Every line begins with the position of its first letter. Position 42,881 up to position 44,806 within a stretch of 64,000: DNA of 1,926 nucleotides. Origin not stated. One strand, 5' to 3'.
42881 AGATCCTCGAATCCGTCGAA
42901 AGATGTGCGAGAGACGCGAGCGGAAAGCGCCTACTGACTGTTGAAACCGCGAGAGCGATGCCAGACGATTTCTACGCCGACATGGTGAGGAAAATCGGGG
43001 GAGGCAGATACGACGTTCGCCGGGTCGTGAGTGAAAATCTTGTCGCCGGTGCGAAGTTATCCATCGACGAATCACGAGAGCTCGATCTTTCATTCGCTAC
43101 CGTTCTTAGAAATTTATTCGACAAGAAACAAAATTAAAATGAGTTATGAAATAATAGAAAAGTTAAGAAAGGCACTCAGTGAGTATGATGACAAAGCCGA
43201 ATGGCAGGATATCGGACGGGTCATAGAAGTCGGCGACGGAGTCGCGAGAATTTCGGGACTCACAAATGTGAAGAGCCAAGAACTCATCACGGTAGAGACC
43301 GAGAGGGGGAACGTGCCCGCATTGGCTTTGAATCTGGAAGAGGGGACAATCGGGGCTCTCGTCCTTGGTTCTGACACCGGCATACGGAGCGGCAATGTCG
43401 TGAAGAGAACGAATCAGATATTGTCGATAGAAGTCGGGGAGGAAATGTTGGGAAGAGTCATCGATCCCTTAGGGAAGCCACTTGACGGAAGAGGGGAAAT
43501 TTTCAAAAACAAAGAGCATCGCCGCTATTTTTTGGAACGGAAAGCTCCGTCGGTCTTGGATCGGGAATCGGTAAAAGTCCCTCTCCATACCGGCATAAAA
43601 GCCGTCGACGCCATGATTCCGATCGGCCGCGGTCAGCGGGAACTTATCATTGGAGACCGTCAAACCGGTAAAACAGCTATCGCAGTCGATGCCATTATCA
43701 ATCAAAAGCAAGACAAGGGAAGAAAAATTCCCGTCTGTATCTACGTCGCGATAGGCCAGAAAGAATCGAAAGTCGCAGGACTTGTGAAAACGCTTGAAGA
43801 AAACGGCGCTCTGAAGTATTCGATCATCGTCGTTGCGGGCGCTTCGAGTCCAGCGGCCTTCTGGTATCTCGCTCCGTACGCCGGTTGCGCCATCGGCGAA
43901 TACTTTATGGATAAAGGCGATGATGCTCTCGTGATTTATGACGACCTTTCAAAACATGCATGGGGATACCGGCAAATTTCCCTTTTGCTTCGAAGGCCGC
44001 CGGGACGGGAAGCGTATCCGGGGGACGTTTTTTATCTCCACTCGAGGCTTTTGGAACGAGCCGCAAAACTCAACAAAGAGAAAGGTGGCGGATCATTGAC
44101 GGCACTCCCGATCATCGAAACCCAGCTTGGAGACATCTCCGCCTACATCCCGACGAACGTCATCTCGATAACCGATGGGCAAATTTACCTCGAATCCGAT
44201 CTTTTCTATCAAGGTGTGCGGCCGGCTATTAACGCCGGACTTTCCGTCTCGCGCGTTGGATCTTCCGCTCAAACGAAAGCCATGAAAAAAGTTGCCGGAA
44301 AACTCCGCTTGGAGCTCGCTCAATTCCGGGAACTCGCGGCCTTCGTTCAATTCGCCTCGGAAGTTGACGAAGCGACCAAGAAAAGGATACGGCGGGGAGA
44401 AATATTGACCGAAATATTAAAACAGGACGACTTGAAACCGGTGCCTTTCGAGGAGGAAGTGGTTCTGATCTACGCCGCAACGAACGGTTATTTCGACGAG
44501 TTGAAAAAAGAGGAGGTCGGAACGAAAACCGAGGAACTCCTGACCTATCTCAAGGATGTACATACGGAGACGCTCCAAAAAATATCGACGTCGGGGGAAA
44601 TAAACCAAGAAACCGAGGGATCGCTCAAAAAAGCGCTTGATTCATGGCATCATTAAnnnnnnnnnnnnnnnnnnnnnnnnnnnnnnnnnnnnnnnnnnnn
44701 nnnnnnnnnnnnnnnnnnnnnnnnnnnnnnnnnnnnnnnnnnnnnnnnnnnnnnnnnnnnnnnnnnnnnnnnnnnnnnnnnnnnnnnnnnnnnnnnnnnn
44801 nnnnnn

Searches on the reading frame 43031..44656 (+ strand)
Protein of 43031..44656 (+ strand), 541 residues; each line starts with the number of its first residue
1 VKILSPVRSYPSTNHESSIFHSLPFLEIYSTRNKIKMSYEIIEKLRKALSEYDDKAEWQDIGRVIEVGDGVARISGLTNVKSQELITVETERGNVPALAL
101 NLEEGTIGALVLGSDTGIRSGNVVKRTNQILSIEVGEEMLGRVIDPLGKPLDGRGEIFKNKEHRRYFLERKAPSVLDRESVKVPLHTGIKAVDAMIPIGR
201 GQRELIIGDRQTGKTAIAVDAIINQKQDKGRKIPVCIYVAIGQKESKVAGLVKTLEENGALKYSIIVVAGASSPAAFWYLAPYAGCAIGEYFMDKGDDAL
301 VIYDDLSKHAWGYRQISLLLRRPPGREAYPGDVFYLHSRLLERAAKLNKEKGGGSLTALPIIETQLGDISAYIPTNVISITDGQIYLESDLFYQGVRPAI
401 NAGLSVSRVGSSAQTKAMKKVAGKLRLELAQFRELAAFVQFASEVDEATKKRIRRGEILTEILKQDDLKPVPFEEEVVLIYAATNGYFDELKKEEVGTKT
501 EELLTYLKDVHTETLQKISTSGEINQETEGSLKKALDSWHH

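Call 12: search_protein_families(library=pfam, proteins=[window:43031-44656:+], max_evalue=0.001)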
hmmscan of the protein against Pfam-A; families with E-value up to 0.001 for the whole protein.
window:43031-44656:+ (541 aa): 3 families
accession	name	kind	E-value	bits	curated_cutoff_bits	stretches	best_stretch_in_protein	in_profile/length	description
PF00006.31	ATP-synt_ab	-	9.8e-80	267.6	29.5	1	188-407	1-213/213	ATP synthase alpha/beta family, nucleotide-binding domain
PF00306.32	ATP-synt_ab_C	-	2.8e-41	141.2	27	1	414-537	1-124/126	ATP synthase alpha/beta chain, C terminal domain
PF02874.29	ATP-synt_ab_N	-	1.2e-09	39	20.9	1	59-128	3-69/69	ATP synthase alpha/beta family, beta-barrel domain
